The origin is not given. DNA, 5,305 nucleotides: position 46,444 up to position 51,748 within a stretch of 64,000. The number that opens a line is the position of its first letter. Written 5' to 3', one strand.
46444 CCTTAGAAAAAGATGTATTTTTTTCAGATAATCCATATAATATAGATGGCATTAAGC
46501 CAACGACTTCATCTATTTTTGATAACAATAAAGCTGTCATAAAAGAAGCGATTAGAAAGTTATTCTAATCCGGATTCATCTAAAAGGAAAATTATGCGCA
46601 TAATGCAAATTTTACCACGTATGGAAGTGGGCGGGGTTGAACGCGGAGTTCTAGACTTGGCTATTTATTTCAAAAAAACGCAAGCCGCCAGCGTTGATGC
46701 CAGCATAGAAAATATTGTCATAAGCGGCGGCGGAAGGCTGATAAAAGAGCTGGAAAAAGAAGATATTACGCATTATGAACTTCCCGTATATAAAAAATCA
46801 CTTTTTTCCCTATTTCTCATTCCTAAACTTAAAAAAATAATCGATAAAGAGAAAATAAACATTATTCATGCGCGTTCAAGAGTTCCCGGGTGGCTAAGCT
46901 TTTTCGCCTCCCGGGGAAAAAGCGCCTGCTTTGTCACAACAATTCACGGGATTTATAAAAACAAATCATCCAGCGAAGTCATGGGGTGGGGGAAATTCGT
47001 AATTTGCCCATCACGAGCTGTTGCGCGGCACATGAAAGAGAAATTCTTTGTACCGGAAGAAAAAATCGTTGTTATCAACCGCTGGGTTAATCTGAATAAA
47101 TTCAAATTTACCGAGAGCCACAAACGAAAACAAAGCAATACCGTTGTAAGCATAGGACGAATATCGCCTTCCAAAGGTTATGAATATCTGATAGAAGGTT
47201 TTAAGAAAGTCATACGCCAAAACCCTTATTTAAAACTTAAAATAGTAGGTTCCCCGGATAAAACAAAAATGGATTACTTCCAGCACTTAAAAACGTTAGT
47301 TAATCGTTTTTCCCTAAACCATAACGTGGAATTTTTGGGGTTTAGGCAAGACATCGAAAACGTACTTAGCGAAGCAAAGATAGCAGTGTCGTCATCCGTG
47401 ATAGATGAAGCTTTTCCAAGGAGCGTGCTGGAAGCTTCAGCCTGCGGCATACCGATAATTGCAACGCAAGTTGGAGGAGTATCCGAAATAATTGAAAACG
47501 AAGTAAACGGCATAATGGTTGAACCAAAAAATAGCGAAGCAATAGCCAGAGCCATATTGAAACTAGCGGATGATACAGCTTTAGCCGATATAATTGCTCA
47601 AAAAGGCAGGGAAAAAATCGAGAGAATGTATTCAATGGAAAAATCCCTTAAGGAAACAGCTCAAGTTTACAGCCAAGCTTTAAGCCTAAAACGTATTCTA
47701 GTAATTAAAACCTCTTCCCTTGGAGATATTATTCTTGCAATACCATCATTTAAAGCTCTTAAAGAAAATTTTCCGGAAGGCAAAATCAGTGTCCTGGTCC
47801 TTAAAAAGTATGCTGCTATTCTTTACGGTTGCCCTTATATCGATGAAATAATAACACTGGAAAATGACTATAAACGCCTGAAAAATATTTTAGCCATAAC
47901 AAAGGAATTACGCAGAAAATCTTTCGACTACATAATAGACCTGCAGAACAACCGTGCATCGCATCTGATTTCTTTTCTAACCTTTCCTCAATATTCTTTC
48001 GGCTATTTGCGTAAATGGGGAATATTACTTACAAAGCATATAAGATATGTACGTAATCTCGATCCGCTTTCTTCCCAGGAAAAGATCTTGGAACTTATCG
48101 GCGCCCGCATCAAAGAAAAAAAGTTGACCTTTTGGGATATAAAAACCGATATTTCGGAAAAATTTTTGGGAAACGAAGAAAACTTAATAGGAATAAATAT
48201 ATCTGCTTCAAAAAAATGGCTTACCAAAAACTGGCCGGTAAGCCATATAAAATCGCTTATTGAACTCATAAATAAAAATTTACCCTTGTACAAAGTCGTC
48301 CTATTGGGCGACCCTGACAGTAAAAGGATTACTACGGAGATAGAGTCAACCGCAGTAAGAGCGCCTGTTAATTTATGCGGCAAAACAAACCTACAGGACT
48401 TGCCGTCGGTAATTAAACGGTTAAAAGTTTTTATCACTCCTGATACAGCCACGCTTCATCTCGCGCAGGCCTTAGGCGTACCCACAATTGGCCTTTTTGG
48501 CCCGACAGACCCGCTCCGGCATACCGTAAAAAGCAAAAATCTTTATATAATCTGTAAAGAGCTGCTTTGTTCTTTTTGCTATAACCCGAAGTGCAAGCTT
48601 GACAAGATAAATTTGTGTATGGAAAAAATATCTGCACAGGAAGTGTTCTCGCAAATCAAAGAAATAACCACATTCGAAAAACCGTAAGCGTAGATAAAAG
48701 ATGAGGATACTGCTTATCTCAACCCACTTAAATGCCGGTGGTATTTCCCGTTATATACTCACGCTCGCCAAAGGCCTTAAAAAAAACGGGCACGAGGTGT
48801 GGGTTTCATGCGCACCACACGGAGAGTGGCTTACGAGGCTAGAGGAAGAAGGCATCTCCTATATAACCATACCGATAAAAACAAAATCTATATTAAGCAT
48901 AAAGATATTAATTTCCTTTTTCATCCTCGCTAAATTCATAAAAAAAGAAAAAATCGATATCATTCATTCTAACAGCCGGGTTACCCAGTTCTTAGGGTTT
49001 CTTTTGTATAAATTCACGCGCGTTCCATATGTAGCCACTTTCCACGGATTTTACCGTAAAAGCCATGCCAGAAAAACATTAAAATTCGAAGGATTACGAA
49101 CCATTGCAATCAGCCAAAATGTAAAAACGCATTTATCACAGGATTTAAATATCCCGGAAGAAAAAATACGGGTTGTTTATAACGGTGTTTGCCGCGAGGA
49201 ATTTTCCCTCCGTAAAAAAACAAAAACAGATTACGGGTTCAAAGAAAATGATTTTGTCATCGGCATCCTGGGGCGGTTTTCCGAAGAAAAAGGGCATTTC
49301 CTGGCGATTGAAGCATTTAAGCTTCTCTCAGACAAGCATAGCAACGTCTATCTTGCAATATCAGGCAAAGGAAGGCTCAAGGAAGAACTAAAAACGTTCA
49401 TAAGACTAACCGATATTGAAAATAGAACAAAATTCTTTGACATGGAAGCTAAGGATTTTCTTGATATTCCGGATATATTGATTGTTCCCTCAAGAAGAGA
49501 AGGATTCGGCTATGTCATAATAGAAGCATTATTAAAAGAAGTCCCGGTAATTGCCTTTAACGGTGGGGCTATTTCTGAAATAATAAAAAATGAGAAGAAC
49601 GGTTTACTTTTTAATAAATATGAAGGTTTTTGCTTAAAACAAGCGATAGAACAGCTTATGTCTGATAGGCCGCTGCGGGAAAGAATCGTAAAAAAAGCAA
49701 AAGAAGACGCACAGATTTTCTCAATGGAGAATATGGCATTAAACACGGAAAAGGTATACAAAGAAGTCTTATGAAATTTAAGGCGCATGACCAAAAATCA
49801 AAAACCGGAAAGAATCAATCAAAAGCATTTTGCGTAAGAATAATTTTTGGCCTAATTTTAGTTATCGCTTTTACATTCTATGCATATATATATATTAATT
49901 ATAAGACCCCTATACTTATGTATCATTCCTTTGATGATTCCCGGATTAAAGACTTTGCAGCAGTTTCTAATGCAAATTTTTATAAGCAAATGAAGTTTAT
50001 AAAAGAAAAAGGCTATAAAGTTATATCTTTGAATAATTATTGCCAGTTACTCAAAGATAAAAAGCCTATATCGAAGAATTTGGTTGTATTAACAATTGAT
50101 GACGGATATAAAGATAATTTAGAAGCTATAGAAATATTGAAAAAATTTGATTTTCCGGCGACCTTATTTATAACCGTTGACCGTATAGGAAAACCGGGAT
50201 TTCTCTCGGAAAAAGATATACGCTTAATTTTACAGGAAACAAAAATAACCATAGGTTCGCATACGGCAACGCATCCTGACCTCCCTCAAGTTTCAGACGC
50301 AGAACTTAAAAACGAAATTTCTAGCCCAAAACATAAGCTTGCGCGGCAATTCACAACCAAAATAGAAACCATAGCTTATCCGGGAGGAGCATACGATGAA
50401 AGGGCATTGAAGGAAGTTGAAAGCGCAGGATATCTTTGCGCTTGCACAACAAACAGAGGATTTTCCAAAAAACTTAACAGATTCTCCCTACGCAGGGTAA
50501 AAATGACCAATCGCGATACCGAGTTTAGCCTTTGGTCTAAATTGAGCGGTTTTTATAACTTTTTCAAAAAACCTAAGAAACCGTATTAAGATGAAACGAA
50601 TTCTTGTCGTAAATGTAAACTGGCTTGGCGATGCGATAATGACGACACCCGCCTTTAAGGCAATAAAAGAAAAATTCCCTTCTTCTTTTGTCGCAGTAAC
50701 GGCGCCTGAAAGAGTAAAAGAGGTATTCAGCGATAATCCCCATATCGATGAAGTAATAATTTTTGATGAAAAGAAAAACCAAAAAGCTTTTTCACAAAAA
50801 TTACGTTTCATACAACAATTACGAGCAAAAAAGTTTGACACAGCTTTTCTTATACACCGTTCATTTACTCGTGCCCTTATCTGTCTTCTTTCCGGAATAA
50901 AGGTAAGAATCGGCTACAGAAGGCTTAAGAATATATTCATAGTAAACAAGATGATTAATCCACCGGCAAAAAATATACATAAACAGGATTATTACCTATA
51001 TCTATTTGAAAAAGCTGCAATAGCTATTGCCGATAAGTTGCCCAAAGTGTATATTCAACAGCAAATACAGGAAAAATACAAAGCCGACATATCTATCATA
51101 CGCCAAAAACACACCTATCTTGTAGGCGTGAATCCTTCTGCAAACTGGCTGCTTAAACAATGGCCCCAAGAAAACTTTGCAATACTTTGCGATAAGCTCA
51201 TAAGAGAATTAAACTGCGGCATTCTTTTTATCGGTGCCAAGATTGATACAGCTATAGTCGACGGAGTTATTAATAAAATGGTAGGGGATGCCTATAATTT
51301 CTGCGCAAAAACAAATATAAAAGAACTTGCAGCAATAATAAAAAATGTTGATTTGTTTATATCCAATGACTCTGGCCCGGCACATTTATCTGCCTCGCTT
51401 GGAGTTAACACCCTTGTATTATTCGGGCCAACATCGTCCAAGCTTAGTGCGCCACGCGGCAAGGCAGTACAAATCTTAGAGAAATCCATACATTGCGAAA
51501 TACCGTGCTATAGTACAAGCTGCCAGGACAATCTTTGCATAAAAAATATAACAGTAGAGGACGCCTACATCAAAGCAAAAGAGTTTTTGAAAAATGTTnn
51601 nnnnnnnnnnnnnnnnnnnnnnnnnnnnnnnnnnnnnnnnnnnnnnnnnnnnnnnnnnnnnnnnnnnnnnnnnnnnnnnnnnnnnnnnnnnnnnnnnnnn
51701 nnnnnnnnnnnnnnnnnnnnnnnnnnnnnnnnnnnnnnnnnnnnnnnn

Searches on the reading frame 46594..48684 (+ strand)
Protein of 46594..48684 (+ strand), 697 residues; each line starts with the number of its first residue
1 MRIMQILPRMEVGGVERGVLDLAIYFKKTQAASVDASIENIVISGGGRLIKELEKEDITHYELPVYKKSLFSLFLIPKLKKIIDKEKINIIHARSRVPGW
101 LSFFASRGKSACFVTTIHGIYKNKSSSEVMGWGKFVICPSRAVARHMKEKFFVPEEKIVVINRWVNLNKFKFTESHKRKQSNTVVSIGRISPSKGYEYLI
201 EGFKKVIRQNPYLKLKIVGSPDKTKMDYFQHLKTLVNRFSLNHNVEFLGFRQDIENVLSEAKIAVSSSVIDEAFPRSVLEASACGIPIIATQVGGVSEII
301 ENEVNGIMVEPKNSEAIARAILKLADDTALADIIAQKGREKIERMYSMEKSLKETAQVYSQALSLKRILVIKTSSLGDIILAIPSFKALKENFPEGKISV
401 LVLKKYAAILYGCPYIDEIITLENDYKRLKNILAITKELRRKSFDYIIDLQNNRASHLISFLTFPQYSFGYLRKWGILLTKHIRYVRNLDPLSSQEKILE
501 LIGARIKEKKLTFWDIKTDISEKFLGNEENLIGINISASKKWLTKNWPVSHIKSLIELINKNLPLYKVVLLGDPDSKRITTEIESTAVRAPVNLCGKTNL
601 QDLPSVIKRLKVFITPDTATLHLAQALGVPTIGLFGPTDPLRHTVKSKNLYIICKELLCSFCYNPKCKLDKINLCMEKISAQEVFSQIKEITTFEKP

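Call 76: search_protein_families(library=pfam, proteins=[window:46594-48684:+], max_evalue=0.00001)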
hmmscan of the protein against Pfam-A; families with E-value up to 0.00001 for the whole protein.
window:46594-48684:+ (697 aa): 7 families
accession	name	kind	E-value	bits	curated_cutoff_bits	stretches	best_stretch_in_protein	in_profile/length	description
PF00534.26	Glycos_transf_1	-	2.5e-43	148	26.4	1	172-340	6-171/172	Glycosyl transferases group 1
PF13692.12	Glyco_trans_1_4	-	9.3e-38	130.1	27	1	182-327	2-142/142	Glycosyl transferases group 1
PF01075.23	Glyco_transf_9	-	9.3e-30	104.2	22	1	433-672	2-246/247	Glycosyltransferase family 9 (heptosyltransferase)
PF13439.12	Glyco_transf_4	-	1.1e-19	71.6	28.5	1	12-168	1-169/170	Glycosyltransferase Family 4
PF20706.3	GT4-conflict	-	4.8e-11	42.7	26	1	155-350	171-380/385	Family 4 Glycosyltransferase in conflict systems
PF13524.12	Glyco_trans_1_2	-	4.8e-09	36.7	25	1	206-353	9-140/144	Glycosyl transferase-like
PF13477.12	Glyco_trans_4_2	-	2.8e-07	31.2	23.4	1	41-128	29-119/139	Glycosyl transferase 4-like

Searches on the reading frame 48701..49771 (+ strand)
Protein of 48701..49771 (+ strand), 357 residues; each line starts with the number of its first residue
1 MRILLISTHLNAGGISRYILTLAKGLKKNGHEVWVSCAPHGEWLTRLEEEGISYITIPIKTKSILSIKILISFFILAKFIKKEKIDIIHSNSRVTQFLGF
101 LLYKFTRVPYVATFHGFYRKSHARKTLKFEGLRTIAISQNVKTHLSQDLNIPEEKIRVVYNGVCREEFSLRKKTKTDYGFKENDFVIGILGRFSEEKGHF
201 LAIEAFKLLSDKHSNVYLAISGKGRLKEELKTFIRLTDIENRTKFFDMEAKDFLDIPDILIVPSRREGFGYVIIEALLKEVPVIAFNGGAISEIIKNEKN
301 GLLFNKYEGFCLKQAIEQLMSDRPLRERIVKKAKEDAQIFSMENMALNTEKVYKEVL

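Call 76: search_protein_families(library=pfam, proteins=[window:48701-49771:+], max_evalue=0.00001)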
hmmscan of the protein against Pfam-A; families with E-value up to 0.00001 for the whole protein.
window:48701-49771:+ (357 aa): 6 families
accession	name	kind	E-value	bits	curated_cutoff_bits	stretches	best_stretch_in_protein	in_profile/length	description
PF00534.26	Glycos_transf_1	-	8e-35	120.3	26.4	1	172-335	3-171/172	Glycosyl transferases group 1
PF13439.12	Glyco_transf_4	-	2.2e-27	96.6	28.5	1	13-163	2-166/170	Glycosyltransferase Family 4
PF13692.12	Glyco_trans_1_4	-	9.9e-23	81.4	27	1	185-322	2-142/142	Glycosyl transferases group 1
PF13579.12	Glyco_trans_4_4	-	1.7e-14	54.9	29.7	1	13-162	1-158/158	Glycosyl transferase 4-like domain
PF13477.12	Glyco_trans_4_2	-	8.3e-10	39.4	23.4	1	16-120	10-114/139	Glycosyl transferase 4-like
PF20706.3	GT4-conflict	-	7.9e-07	28.8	26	1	181-285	194-310/385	Family 4 Glycosyltransferase in conflict systems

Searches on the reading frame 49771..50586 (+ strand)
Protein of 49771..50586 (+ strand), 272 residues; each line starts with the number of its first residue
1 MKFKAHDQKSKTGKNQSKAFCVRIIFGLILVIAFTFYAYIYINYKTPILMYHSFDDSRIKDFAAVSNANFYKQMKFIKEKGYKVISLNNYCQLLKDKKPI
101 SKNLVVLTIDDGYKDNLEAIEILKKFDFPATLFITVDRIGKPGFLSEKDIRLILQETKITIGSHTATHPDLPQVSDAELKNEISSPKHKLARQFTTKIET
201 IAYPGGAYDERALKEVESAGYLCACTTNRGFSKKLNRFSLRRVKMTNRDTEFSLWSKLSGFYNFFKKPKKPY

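Call 76: search_protein_families(library=pfam, proteins=[window:49771-50586:+], max_evalue=0.00001)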
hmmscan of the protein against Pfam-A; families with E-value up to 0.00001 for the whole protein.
window:49771-50586:+ (272 aa): 1 family
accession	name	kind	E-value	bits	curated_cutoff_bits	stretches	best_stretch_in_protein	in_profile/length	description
PF01522.26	Polysacc_deac_1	-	1.2e-22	80.6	23.1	1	99-221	3-121/124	Polysaccharide deacetylase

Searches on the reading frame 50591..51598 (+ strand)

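Call 40: search_protein_families(library=pfam, proteins=[window:50591-51598:+], max_evalue=0.0001)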
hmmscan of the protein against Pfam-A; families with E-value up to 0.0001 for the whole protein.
window:50591-51598:+ (336 aa): 1 family
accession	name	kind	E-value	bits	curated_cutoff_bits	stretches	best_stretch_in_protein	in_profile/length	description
PF01075.23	Glyco_transf_9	-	7e-35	120.9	22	1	71-309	2-239/247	Glycosyltransferase family 9 (heptosyltransferase)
